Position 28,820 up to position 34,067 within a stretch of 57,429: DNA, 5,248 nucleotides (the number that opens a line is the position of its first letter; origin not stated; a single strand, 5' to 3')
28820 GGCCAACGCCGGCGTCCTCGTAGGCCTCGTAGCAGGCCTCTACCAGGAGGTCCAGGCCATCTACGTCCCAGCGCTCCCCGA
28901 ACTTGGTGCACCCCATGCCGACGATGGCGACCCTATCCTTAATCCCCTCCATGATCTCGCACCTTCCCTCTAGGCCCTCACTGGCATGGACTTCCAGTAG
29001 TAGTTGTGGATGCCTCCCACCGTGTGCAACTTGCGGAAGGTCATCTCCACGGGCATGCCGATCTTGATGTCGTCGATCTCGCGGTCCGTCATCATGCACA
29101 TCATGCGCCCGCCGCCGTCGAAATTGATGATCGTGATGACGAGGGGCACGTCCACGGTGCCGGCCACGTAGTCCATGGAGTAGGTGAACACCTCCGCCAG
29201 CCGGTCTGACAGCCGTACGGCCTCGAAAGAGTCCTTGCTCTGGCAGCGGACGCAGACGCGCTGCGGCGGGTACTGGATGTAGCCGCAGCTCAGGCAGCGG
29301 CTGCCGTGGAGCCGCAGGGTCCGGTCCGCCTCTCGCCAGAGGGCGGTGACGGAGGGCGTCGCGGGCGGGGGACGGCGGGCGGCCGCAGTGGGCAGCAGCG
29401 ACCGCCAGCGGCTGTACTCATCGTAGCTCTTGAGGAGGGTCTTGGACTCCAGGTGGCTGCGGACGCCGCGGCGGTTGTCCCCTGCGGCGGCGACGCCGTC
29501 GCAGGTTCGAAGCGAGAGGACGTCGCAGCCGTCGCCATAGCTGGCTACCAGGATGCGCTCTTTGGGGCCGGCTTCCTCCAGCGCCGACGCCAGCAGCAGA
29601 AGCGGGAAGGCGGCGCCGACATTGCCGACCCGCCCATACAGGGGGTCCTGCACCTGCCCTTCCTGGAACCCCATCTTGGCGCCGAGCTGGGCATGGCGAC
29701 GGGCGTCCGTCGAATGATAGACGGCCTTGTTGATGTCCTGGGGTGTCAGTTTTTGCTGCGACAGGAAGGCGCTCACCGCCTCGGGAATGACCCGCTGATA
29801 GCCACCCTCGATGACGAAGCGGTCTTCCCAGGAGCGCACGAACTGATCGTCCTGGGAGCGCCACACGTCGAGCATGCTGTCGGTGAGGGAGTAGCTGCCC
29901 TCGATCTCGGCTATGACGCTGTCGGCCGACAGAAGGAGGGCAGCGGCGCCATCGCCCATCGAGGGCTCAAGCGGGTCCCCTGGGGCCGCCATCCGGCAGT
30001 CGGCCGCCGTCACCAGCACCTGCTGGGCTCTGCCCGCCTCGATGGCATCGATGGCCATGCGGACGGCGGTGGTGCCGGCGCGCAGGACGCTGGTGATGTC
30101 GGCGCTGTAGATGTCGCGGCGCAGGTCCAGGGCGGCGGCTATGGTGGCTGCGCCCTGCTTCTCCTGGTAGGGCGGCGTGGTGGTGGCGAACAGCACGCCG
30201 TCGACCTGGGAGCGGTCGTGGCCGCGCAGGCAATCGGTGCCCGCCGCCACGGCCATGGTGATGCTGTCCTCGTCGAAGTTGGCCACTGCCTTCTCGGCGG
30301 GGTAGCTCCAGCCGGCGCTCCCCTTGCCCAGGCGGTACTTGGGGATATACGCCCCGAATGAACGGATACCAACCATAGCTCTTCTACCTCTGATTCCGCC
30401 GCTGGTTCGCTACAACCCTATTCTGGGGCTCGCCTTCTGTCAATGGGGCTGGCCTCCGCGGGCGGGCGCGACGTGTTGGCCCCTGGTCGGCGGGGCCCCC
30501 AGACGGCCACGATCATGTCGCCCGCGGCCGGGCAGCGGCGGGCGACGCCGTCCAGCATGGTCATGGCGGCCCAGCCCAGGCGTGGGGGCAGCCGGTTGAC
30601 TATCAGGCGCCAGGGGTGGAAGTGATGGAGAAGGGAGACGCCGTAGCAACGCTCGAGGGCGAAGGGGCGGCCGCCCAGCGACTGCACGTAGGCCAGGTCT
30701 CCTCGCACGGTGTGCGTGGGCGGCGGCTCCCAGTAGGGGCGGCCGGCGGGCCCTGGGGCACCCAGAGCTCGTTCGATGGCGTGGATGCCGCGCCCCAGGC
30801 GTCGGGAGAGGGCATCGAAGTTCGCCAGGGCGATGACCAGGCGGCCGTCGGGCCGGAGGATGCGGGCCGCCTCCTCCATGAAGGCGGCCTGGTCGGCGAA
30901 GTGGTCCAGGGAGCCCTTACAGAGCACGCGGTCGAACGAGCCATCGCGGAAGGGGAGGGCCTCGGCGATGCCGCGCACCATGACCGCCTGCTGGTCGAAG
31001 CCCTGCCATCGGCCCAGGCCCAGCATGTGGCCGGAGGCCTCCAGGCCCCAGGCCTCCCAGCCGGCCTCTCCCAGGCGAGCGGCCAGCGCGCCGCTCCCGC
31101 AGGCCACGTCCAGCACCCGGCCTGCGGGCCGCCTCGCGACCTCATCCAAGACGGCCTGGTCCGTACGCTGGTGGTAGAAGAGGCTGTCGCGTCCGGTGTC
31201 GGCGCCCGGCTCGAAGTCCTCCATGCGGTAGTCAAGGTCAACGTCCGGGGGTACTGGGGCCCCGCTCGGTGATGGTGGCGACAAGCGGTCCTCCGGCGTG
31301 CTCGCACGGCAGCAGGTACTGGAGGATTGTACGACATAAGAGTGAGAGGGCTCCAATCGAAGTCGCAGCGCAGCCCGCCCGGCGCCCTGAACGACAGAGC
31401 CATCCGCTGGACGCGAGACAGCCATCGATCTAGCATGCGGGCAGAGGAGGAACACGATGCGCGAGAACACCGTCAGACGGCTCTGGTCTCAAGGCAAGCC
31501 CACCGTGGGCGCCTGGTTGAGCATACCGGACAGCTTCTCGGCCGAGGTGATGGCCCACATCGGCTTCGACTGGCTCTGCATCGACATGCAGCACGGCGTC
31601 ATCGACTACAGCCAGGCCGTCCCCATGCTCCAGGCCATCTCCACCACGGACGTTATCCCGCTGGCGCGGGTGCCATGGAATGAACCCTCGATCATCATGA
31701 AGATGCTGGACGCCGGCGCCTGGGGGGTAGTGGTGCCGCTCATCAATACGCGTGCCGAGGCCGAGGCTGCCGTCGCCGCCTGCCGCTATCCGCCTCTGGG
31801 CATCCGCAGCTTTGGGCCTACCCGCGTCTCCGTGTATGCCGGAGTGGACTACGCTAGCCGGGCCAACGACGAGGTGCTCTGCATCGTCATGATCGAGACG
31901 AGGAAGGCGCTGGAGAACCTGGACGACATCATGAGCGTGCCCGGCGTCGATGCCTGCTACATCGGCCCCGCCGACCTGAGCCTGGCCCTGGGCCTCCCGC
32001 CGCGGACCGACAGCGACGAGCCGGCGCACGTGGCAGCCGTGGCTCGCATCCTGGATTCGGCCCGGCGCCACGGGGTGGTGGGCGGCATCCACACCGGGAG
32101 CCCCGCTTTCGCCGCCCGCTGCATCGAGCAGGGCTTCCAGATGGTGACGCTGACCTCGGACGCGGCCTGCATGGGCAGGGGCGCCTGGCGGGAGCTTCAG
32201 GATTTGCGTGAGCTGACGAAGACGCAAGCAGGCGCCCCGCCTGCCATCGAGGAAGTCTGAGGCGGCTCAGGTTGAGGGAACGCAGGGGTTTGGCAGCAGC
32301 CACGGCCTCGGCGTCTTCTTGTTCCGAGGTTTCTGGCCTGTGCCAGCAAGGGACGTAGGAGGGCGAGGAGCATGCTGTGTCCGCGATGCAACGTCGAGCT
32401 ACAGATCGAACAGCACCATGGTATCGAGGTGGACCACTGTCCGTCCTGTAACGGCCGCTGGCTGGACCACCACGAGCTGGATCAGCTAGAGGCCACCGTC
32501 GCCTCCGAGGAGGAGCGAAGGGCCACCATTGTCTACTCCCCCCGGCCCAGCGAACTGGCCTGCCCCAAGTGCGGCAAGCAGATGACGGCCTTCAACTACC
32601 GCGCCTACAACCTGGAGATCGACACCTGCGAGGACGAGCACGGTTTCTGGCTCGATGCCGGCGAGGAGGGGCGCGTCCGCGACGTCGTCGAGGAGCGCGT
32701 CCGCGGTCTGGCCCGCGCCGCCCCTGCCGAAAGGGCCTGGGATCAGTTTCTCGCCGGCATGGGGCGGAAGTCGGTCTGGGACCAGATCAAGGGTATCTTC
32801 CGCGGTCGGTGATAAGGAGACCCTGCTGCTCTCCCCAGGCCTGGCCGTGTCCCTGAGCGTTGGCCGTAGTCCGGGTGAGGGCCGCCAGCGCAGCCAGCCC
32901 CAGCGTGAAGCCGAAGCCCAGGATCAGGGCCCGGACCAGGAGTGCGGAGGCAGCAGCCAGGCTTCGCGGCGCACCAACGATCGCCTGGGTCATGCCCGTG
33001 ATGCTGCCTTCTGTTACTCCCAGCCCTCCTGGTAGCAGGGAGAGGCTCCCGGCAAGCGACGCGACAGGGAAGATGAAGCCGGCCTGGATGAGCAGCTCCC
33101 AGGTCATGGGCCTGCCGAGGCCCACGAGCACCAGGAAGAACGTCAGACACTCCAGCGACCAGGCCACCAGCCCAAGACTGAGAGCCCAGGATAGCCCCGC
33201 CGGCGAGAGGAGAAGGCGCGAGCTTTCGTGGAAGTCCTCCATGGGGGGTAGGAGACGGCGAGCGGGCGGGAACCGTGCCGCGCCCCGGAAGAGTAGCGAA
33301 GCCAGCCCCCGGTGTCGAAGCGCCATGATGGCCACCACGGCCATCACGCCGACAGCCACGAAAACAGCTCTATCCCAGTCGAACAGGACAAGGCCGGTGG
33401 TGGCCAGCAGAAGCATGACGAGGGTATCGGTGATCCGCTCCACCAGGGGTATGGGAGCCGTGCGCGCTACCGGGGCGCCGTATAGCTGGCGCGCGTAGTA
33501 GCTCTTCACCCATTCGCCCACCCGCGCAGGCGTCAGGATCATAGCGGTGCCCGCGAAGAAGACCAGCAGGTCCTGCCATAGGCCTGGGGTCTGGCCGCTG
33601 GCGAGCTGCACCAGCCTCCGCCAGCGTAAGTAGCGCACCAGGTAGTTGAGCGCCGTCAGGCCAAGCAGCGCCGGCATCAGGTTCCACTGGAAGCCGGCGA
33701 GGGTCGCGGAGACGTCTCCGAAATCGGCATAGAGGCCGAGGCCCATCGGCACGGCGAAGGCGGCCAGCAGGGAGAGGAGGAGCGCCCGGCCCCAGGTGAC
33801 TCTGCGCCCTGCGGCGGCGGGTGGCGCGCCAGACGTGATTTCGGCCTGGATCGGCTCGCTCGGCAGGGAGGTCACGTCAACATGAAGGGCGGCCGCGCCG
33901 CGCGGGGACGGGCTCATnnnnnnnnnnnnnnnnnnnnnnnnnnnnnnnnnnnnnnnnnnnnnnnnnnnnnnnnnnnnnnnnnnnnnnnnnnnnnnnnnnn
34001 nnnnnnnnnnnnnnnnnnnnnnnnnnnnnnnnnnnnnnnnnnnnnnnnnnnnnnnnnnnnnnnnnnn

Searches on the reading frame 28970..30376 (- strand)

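Call 52: search_protein_families(library=pfam, proteins=[window:28970-30376:-], max_evalue=0.0001)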
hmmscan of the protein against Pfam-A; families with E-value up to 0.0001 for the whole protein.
window:28970-30376:- (468 aa): 3 families
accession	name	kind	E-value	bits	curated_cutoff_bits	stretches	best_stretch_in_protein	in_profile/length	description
PF01796.24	OB_ChsH2_C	-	1.4e-10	41.4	27.1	1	388-448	3-65/65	ChsH2, C-terminal OB-fold domain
PF08541.16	ACP_syn_III_C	-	9.8e-08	32.5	26.6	1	205-285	1-82/90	3-Oxoacyl-[acyl-carrier-protein (ACP)] synthase III C terminal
PF12172.15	zf-ChsH2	-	2.4e-07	30.8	23.2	1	349-381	2-34/37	ChsH2, rubredoxin-like zinc ribbon domain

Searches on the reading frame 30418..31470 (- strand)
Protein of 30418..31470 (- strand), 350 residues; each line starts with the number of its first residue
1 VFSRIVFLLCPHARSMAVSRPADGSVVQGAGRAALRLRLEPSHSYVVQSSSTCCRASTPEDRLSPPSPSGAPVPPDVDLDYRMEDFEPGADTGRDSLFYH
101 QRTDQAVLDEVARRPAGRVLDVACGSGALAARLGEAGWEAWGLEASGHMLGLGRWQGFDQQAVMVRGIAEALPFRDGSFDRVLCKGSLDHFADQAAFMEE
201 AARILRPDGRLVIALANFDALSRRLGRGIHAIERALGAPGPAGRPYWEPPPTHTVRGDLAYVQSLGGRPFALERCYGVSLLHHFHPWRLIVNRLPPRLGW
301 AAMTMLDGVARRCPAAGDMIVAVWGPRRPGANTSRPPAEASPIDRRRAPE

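Call 52: search_protein_families(library=pfam, proteins=[window:30418-31470:-], max_evalue=0.0001)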
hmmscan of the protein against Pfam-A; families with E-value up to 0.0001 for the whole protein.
window:30418-31470:- (350 aa): 6 families
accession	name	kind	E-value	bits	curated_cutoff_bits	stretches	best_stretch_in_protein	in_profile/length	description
PF08241.18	Methyltransf_11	-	7.3e-21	75.1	21.2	1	120-213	1-95/95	Methyltransferase domain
PF13649.12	Methyltransf_25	-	1.4e-16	61.4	27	1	119-209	1-97/97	Methyltransferase domain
PF13489.12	Methyltransf_23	-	1.4e-13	51.3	27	1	112-229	14-132/164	Methyltransferase domain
PF13847.12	Methyltransf_31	-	4.4e-13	49.6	27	1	116-217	4-113/145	Methyltransferase domain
PF08242.18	Methyltransf_12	-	4.8e-12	46.9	30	1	120-211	1-98/98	Methyltransferase domain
PF01209.24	Ubie_methyltran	-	1.8e-10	41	20.1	1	97-213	29-151/233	ubiE/COQ5 methyltransferase family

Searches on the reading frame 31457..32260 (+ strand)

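Call 52: search_protein_families(library=pfam, proteins=[window:31457-32260:+], max_evalue=0.0001)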
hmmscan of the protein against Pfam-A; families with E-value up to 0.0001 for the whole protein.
window:31457-32260:+ (267 aa): 1 family
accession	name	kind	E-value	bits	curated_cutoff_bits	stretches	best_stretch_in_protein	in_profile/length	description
PF03328.21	HpcH_HpaI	-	7.1e-35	120.7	25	1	18-236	3-215/221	HpcH/HpaI aldolase/citrate lyase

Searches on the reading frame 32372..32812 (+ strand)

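Call 52: search_protein_families(library=pfam, proteins=[window:32372-32812:+], max_evalue=0.0001)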
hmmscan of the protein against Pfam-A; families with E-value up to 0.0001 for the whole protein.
window:32372-32812:+ (146 aa): 2 families
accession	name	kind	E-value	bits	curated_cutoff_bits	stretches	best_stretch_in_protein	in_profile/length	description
PF13453.11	Zn_ribbon_TFIIB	-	1.4e-22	79.2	22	2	3-40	2-39/41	Transcription factor zinc-finger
PF01155.25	HypA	-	8.2e-05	23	28.9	0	43-105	52-110/112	Hydrogenase/urease nickel incorporation, metallochaperone, hypA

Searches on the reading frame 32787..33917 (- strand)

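Call 52: search_protein_families(library=pfam, proteins=[window:32787-33917:-], max_evalue=0.0001)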
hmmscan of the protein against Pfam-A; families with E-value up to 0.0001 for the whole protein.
window:32787-33917:- (376 aa): 1 family
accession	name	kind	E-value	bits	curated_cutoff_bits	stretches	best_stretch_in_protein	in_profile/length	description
PF03706.18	LPG_synthase_TM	-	1.4e-35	123.7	33.4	1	52-340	3-302/302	Lysylphosphatidylglycerol synthase TM region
